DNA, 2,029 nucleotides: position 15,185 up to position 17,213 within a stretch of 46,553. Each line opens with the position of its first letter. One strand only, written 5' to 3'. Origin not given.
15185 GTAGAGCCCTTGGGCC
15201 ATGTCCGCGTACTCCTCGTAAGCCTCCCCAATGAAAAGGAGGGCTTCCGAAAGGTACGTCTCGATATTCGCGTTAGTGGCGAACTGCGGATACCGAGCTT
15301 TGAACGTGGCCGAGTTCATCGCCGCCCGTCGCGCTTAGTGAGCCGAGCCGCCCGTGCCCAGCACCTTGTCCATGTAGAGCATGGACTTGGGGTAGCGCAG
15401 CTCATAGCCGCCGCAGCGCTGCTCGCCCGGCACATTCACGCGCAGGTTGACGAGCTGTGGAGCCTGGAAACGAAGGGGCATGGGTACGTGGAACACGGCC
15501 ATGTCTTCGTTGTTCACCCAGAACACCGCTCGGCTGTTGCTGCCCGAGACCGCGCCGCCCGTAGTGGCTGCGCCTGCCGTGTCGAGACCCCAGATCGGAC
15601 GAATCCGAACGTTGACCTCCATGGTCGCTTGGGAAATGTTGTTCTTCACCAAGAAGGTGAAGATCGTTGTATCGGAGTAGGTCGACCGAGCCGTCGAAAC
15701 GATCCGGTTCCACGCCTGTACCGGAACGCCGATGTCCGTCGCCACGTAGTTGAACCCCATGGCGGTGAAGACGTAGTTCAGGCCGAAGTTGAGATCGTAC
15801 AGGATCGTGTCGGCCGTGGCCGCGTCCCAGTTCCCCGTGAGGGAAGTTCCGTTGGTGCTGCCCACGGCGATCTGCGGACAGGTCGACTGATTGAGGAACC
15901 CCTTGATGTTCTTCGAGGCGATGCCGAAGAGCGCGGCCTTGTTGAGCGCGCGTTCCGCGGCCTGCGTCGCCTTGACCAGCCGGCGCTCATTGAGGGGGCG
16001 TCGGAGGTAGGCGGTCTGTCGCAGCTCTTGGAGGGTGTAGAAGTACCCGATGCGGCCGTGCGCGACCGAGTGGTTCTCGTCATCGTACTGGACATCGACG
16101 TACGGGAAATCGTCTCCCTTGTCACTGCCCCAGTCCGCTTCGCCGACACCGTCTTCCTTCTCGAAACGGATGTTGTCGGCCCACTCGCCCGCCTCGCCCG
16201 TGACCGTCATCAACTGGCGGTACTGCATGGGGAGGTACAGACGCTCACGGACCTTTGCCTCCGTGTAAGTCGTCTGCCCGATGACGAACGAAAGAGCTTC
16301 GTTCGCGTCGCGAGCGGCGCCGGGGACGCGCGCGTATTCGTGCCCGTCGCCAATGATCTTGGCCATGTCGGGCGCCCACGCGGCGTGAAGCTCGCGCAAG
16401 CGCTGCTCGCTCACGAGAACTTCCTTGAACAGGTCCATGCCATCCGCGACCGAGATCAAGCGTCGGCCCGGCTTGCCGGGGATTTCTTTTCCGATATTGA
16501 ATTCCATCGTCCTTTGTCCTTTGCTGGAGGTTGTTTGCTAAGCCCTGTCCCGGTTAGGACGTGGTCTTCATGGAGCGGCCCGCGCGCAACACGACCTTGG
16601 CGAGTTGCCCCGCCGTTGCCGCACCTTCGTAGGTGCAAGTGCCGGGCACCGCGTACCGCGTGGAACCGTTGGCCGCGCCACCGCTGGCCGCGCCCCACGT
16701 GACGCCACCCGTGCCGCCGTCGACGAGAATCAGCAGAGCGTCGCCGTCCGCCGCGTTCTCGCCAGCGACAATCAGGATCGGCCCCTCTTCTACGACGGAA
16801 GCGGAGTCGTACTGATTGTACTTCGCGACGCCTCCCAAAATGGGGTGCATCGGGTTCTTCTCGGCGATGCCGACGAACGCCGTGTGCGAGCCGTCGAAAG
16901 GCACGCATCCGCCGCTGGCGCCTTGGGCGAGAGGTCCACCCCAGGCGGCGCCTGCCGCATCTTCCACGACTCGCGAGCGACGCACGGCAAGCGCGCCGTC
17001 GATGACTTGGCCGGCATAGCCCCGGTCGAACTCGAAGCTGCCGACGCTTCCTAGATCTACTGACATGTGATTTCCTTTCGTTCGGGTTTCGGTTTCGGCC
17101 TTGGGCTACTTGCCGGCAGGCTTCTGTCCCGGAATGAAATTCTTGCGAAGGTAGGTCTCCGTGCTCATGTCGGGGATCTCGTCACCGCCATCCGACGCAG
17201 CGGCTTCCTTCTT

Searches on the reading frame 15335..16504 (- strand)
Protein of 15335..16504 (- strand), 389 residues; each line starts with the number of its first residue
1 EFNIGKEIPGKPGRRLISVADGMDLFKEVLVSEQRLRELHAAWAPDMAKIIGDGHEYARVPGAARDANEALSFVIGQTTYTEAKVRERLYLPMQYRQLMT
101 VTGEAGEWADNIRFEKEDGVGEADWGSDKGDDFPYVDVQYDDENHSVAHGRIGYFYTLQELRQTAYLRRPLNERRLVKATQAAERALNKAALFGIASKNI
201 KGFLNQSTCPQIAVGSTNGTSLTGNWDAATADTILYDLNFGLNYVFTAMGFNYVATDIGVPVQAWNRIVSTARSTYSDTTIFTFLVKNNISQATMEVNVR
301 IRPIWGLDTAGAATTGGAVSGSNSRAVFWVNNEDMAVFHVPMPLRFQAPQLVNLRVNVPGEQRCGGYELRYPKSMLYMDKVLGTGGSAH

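Call 65: search_dna_similar(query=window:15335-16504:-, collection=phages, mode=protein, max_rows=25, rows=best)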
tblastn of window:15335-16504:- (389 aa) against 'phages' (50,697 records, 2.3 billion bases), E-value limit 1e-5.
Records with a match: 571; places in all: 573; records where one place covers at least 80% of the query: 409.
Best place of each record, by identity: <60% 571.
By first word of the organism name: Vibrio 263; Klebsiella 99; Escherichia 50; Erwinia 22; Aeromonas 22; Rhizobium 18; Acinetobacter 11; Pseudomonas 10; Pectobacterium 8; Yersinia 8; and 26 more.
By host as written in the record: - 249; Klebsiella pneumoniae 58; Escherichia coli 25; Vibrio cyclitrophicus 16; Erwinia amylovora 16; Yersinia pseudotuberculosis 8; E. coli O157:H7 R508 (phage type 14) 7; Vibrio crassostreae 6; and 113 more.
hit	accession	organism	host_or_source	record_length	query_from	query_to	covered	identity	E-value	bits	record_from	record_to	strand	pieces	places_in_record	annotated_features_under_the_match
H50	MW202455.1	Caudoviricetes sp.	Manatee Spring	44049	65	381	81%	41.3%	9e-69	241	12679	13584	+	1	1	hypothetical protein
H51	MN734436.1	Aminobacter phage Erebus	Aminobacter sp. MSH1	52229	66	381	81%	33.5%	3e-29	125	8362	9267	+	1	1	major capsid protein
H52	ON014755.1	Pseudanabaena phage Pam3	Pseudanabaena sp.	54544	62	379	82%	32.7%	7e-38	150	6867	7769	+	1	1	major capsid protein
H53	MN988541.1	Rhizobium phage RHph_I65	Rhizobium phaseoli INC1-2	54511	62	381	82%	31.8%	2e-34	141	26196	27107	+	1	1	putative capsid protein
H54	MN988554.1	Rhizobium phage RHph_I72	Rhizobium etli 343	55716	62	381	82%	31.8%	2e-34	141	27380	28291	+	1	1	putative capsid protein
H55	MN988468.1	Rhizobium phage RHph_TM3_3_3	Rhizobium phaseoli T3_3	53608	55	383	85%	30.2%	8e-33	136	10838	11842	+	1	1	putative capsid protein | hypothetical protein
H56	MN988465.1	Rhizobium phage RHph_TM26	Rhizobium sp. N4311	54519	62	381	82%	30.8%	6e-32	133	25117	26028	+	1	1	putative capsid protein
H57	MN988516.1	Rhizobium phage RHph_N28_2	Rhizobium etli N731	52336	66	383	82%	31.0%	6e-32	133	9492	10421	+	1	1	putative capsid protein | attachment site attL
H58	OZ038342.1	Acinetobacter phage vB_AbaS_Silvergun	-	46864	66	381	81%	31.2%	1e-30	129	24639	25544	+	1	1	major head protein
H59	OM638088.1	Stenotrophomonas phage CUB19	Stenotrophomonas maltophilia STM-19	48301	66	381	81%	31.0%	2e-30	129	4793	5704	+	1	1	hypothetical protein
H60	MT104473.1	Pseudomonas phage MR13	-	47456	63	381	82%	30.5%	7e-28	121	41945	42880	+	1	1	hypothetical protein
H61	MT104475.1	Pseudomonas phage MR15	-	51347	63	381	82%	30.5%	7e-28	121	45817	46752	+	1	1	hypothetical protein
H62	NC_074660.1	Pseudomonas phage MR15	-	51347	63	381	82%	30.5%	7e-28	121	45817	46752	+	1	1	hypothetical protein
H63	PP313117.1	Xanthomonas phage Kintu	Xanthomonas vasicola pv. musacearum ...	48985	16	381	94%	26.4%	8e-10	67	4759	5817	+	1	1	hypothetical protein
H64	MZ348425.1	Pseudomonas phage psageB2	soil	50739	63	381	82%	30.2%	1e-27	120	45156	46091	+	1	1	protein of unknown function DUF2184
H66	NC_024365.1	Pseudomonas phage phiPSA1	Pseudomonas syringae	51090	63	381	82%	30.2%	1e-27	120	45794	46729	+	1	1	major head protein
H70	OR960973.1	Alcaligenes phage CASP1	Alcaligenes faecalis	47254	68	379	80%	30.5%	2e-32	135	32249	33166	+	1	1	hypothetical protein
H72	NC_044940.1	Pectobacterium phage PEAT2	Solanum tuberosum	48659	65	385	83%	29.3%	1e-31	132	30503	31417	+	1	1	major head protein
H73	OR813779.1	Vibrio phage vB_VpM-pA2SJ1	Vibrio parahaemolyticus KCTC 2471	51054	66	383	82%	29.5%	3e-23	107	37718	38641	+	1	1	major capsid protein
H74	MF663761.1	Klebsiella phage vB_KpnM_KpV79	Klebsiella pneumoniae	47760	53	381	85%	28.4%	1e-22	105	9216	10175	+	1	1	major capsid protein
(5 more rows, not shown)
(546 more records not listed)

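Call 72: get_annotated_region(hit=H50, flank=9000)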
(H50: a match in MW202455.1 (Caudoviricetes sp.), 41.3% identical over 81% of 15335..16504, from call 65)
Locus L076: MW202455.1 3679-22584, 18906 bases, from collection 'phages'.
description: Myoviridae sp. isolate ctfzr933, complete genome.
organism: Caudoviricetes sp. (NCBI taxid 2832643)
taxonomy: Viruses; Duplodnaviria; Heunggongvirae; Uroviricota; Caudoviricetes
host: -; source: Manatee Spring; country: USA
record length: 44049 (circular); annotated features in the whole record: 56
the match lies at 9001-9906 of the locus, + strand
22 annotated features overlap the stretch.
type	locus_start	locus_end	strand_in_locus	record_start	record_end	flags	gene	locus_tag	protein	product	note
CDS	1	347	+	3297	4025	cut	-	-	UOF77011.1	hypothetical protein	-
CDS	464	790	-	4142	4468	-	-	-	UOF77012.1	hypothetical protein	-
CDS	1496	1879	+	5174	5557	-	-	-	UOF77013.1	phage antitermination protein Q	-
CDS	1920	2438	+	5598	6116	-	-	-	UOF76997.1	terminase small subunit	-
CDS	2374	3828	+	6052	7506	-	-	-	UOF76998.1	large terminase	-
CDS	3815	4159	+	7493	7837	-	-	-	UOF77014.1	hypothetical protein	-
CDS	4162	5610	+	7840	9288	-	-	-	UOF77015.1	hypothetical protein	-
CDS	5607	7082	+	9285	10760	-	-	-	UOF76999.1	minor capsid component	-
CDS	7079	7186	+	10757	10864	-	-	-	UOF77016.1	hypothetical protein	-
CDS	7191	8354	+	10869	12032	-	-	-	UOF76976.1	putative head protein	-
CDS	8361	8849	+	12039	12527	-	-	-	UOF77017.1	hypothetical protein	-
CDS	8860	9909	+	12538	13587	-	-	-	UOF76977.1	hypothetical protein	-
CDS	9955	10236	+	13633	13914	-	-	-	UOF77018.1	hypothetical protein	-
CDS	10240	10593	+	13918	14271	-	-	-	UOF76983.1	hypothetical protein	-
CDS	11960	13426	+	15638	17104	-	-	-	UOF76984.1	hypothetical protein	-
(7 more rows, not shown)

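Call 73: get_annotated_region(hit=H52, flank=300)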
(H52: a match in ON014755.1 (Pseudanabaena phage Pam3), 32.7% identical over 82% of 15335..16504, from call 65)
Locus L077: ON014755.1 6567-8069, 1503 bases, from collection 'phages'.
description: Pseudanabaena phage Pam3, complete genome.
organism: Pseudanabaena phage Pam3 (NCBI taxid 2936519)
taxonomy: Viruses; Duplodnaviria; Heunggongvirae; Uroviricota; Caudoviricetes
host: Pseudanabaena sp.; source: water samples from the Lake Chaohu; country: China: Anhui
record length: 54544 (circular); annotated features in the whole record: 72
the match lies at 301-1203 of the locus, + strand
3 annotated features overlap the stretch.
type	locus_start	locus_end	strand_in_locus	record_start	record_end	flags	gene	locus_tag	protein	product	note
CDS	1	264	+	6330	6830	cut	-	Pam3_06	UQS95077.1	cement protein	Cement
CDS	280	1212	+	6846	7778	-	-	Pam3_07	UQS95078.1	major capsid protein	Major capsid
CDS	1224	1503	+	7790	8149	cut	-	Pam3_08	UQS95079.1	hypothetical protein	-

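Call 74: get_annotated_region(hit=H51, flank=300)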
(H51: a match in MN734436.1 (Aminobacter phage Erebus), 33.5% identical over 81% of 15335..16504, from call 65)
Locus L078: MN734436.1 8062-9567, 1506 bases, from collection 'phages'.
description: Aminobacter phage Erebus, complete genome.
organism: Aminobacter phage Erebus (NCBI taxid 2686310)
taxonomy: Viruses; Duplodnaviria; Heunggongvirae; Uroviricota; Caudoviricetes
host: Aminobacter sp. MSH1; source: Avedore wastewater; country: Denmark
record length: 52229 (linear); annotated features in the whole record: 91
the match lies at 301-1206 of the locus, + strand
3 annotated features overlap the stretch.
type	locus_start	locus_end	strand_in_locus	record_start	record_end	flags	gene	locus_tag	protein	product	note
CDS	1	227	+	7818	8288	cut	-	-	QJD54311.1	hypothetical protein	product15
CDS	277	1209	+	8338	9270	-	-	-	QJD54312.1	major capsid protein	product16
CDS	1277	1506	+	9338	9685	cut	-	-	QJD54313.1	hypothetical protein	product17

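Call 75: get_annotated_region(hit=H66, flank=300)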
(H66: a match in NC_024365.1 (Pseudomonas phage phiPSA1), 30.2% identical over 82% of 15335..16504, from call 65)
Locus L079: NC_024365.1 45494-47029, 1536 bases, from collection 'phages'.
description: Pseudomonas phage phiPSA1, complete genome.
organism: Pseudomonas phage phiPSA1 (NCBI taxid 1500757)
taxonomy: Viruses; Duplodnaviria; Heunggongvirae; Uroviricota; Caudoviricetes
host: Pseudomonas syringae; source: -; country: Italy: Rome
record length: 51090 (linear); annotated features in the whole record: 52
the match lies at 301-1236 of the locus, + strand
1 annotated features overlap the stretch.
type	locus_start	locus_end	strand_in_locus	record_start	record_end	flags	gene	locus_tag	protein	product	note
CDS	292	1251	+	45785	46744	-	-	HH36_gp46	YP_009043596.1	major head protein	similar to WP_005785649.1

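Call 77: get_annotated_region(hit=H53, flank=400)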
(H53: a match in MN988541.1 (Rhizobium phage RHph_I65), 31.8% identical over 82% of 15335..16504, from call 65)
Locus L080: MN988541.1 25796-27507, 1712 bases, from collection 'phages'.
description: Rhizobium phage RHph_I65, complete genome.
organism: Rhizobium phage RHph_I65 (NCBI taxid 2509738)
taxonomy: Viruses; Duplodnaviria; Heunggongvirae; Uroviricota; Caudoviricetes
host: Rhizobium phaseoli INC1-2; source: agricultural lands; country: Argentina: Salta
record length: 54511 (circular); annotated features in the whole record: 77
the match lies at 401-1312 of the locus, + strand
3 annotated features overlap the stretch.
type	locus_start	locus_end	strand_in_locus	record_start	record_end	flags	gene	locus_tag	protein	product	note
CDS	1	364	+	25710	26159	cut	-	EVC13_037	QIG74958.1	hypothetical protein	-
CDS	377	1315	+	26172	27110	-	-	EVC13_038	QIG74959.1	putative capsid protein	-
CDS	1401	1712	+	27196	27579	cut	-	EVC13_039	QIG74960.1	hypothetical protein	-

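Call 78: get_annotated_region(hit=H58, flank=400)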
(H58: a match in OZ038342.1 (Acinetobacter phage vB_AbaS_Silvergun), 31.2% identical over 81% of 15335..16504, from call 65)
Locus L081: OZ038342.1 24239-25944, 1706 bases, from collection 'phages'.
description: Acinetobacter phage vB_AbaS_Silvergun genome assembly, chromosome: vB_AbaS_Silvergn.
organism: Acinetobacter phage vB_AbaS_Silvergun (NCBI taxid 3154074)
taxonomy: Viruses
host: -; source: -; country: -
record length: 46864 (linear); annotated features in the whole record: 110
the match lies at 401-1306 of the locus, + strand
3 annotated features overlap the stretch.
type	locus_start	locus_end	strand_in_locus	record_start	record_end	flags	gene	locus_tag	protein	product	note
CDS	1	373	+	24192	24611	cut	-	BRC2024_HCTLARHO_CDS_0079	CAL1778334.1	virion structural protein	ID:HCTLARHO_CDS_0079; source:PHANOTATE_1.5.1; head and packaging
CDS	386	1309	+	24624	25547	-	-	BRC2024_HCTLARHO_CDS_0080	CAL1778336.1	major head protein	ID:HCTLARHO_CDS_0080; source:PHANOTATE_1.5.1; head and packaging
CDS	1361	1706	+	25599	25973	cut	-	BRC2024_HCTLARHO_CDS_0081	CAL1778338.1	hypothetical protein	ID:HCTLARHO_CDS_0081; source:PHANOTATE_1.5.1; unknown function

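Call 79: get_annotated_region(hit=H59, flank=400)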
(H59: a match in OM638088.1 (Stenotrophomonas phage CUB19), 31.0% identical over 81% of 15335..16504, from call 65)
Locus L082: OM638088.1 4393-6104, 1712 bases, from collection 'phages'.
description: Stenotrophomonas phage CUB19, complete genome.
organism: Stenotrophomonas phage CUB19 (NCBI taxid 2976424)
taxonomy: Viruses; Duplodnaviria; Heunggongvirae; Uroviricota; Caudoviricetes
host: Stenotrophomonas maltophilia STM-19; source: Hospital sewage Charite Berlin; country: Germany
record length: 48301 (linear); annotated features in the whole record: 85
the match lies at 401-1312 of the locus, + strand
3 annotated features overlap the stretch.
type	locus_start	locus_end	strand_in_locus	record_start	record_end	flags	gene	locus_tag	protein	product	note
CDS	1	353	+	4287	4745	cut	-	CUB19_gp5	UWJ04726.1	structural protein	-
CDS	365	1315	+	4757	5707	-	-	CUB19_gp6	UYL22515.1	hypothetical protein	-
CDS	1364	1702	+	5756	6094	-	-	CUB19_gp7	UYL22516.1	hypothetical protein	-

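Call 80: get_annotated_region(hit=H70, flank=400)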
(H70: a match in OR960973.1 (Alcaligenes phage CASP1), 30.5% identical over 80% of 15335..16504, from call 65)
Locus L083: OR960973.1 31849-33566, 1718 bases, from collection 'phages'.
description: Alcaligenes phage CASP1, complete genome.
organism: Alcaligenes phage CASP1 (NCBI taxid 3104531)
taxonomy: Viruses; Duplodnaviria; Heunggongvirae; Uroviricota; Caudoviricetes
host: Alcaligenes faecalis; source: soil; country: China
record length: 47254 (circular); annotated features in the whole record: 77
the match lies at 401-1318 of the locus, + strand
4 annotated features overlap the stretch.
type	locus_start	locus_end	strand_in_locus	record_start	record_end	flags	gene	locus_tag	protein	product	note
CDS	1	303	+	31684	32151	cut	-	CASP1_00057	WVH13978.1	hypothetical protein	-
CDS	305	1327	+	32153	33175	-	-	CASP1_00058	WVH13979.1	hypothetical protein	-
CDS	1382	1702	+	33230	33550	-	-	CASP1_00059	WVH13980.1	hypothetical protein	-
CDS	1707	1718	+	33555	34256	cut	-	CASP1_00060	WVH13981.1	hypothetical protein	-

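Call 81: get_annotated_region(hit=H72, flank=400)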
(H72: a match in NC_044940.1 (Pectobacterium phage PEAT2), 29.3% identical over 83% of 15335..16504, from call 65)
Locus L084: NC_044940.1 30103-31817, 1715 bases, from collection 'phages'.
description: Pectobacterium phage PEAT2, complete genome.
organism: Pectobacterium phage PEAT2 (NCBI taxid 2053078)
taxonomy: Viruses; Duplodnaviria; Heunggongvirae; Uroviricota; Caudoviricetes; Peatvirus; Peatvirus peat2
host: -; source: Solanum tuberosum; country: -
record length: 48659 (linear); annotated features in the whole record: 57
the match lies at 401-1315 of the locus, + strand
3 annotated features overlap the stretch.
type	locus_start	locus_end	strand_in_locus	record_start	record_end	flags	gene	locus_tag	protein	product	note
CDS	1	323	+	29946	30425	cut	-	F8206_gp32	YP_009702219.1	virion structural protein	-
CDS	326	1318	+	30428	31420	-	-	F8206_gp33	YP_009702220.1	major head protein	putative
CDS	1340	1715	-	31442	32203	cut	-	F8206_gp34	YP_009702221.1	CRISPR/Cas4 system-associated protein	RecB-like nuclease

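Call 82: get_annotated_region(hit=H73, flank=400)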
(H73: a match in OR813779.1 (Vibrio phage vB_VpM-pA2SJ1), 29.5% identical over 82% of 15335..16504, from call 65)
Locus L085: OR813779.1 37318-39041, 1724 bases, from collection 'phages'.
description: Vibrio phage vB_VpM-pA2SJ1, complete genome.
organism: Vibrio phage vB_VpM-pA2SJ1 (NCBI taxid 3095964)
taxonomy: Viruses; Duplodnaviria; Heunggongvirae; Uroviricota; Caudoviricetes
host: Vibrio parahaemolyticus KCTC 2471; source: shellfish; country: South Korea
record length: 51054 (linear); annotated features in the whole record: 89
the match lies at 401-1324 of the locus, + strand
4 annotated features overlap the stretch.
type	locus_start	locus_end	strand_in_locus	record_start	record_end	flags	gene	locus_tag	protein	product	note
CDS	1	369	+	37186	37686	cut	-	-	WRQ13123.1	hypothetical protein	-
CDS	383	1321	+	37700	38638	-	-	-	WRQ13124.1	major capsid protein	-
CDS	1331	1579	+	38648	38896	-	-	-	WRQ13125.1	hypothetical protein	-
CDS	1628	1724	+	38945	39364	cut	-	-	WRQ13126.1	head completion adaptor protein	-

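Call 83: get_annotated_region(hit=H74, flank=400)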
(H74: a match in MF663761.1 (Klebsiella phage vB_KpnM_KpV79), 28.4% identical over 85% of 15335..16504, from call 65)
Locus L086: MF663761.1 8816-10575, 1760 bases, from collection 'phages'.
description: Klebsiella phage vB_KpnM_KpV79, complete genome.
organism: Klebsiella phage vB_KpnM_KpV79 (NCBI taxid 2041212)
taxonomy: Viruses; Duplodnaviria; Heunggongvirae; Uroviricota; Caudoviricetes; Jedunavirus; Jedunavirus KpV52
host: Klebsiella pneumoniae; source: sewage; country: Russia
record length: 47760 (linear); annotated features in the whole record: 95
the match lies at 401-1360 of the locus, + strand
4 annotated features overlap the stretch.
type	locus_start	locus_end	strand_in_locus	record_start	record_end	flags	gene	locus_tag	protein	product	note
CDS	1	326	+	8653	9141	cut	-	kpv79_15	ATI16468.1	hypothetical protein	-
CDS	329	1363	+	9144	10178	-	-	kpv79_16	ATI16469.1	major capsid protein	-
regulatory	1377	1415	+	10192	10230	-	-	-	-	terminator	rho-independent transcription terminator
CDS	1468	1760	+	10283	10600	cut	-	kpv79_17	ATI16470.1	hypothetical protein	-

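Call 84: get_annotated_region(hit=H55, flank=400)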
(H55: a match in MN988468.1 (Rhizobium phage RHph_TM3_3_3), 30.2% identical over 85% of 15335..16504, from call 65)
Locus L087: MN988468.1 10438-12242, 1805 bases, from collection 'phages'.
description: Rhizobium phage RHph_TM3_3_3, complete genome.
organism: Rhizobium phage RHph_TM3_3_3 (NCBI taxid 2509762)
taxonomy: Viruses; Duplodnaviria; Heunggongvirae; Uroviricota; Caudoviricetes
host: Rhizobium phaseoli T3_3; source: agricultural lands; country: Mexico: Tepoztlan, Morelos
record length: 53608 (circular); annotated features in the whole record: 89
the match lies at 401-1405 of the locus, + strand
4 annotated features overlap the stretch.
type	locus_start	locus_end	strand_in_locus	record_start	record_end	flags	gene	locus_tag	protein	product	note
CDS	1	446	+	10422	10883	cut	-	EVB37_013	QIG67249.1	hypothetical protein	-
CDS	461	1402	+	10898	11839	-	-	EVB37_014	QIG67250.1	putative capsid protein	-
CDS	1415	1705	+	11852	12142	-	-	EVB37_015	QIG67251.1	hypothetical protein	-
CDS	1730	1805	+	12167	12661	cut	-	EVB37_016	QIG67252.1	hypothetical protein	-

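Call 105: find_related_loci(query=A5, collection=viral_contigs, flank=10000)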
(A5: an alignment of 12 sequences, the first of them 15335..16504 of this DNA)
Query A5 (389 aa) in viral_contigs; peptide patterns used: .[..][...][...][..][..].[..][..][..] (x = any residue, [..] = any of these).
157 stretches matched a pattern; 123 encode a relative of the query (tblastn E <= 1e-3); the best 80 are kept; 80 distinct loci.
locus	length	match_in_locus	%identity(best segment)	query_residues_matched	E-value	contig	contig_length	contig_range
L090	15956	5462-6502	40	22-381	2e-80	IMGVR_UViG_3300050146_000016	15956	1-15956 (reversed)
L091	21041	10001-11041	41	15-383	2e-80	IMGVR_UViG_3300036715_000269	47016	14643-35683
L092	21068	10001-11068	41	15-389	6e-80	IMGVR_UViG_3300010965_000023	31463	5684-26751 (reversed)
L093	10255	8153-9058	43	65-381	6e-78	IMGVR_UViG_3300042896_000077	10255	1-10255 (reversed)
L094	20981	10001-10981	42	45-388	9e-78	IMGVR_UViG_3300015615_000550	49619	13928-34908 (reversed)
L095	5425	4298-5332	41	17-381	2e-76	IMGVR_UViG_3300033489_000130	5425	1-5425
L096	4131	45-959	43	66-383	7e-76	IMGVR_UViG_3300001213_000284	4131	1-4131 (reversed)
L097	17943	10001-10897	42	66-379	1e-75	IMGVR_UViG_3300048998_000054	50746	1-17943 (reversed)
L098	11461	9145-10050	42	65-381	2e-75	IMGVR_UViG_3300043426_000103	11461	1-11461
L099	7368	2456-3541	42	22-381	6e-75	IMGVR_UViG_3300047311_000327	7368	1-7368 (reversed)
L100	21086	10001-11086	42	22-381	7e-75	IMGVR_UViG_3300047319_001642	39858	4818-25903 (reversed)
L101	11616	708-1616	44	64-381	1e-74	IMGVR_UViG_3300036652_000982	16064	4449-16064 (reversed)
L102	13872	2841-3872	40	27-387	8e-74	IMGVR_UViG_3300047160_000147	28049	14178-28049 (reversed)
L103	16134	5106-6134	39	15-379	9e-74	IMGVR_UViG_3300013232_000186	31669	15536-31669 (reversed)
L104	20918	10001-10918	42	61-381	1e-73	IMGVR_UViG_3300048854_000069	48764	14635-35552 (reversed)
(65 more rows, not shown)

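Call 118: search_solved_structures(query=A5, max_evalue=0.001, show_alignments=1)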
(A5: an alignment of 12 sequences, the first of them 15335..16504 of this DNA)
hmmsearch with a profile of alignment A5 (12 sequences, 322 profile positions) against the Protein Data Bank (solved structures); distinct sequences matched with E-value up to 0.001: 7.
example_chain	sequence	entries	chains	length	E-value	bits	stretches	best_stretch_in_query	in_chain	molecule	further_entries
8hdt_A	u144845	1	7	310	1.3e-135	454.8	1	1-321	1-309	Major capsid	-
9kmg_A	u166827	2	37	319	3.9e-36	127.9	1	14-318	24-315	Major capsid protein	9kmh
9kzj_A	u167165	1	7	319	1.9e-35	125.6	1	14-318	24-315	Major capsid protein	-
9n01_C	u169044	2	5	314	4.1e-31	111.4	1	15-317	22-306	Major capsid protein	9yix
7kmx_A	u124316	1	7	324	1.4e-14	57.1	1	91-310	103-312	Major capsid protein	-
8frs_B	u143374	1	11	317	7.4e-05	25.1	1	78-197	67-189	Major structural protein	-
9b40_A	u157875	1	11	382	0.00029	23.2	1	78-197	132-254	gp26 Major capsid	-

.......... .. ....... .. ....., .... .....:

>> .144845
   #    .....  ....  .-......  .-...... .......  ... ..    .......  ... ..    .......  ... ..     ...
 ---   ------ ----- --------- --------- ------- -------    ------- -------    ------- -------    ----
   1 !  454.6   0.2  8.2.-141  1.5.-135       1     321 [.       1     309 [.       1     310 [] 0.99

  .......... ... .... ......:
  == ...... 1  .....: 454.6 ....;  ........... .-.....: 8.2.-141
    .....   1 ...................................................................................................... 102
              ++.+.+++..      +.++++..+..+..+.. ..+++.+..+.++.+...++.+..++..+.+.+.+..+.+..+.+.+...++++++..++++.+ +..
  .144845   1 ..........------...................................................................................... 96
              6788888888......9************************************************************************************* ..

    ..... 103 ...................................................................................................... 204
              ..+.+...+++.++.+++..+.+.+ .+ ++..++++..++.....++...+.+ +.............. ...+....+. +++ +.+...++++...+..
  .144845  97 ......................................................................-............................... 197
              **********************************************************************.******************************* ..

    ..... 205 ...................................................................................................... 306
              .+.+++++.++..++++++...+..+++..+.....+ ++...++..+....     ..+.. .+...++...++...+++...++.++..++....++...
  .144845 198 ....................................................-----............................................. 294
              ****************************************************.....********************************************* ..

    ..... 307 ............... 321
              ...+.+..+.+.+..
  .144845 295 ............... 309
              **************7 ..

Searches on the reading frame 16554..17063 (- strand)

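Call 68: search_protein_families(library=phrogs, proteins=[window:16554-17063:-], max_evalue=0.001)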
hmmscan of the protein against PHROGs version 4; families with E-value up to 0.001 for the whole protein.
window:16554-17063:- (169 aa): 1 family
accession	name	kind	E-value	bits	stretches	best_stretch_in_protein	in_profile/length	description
phrog_563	-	head and packaging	2.1e-16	61.1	1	13-167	13-170/173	virion structural protein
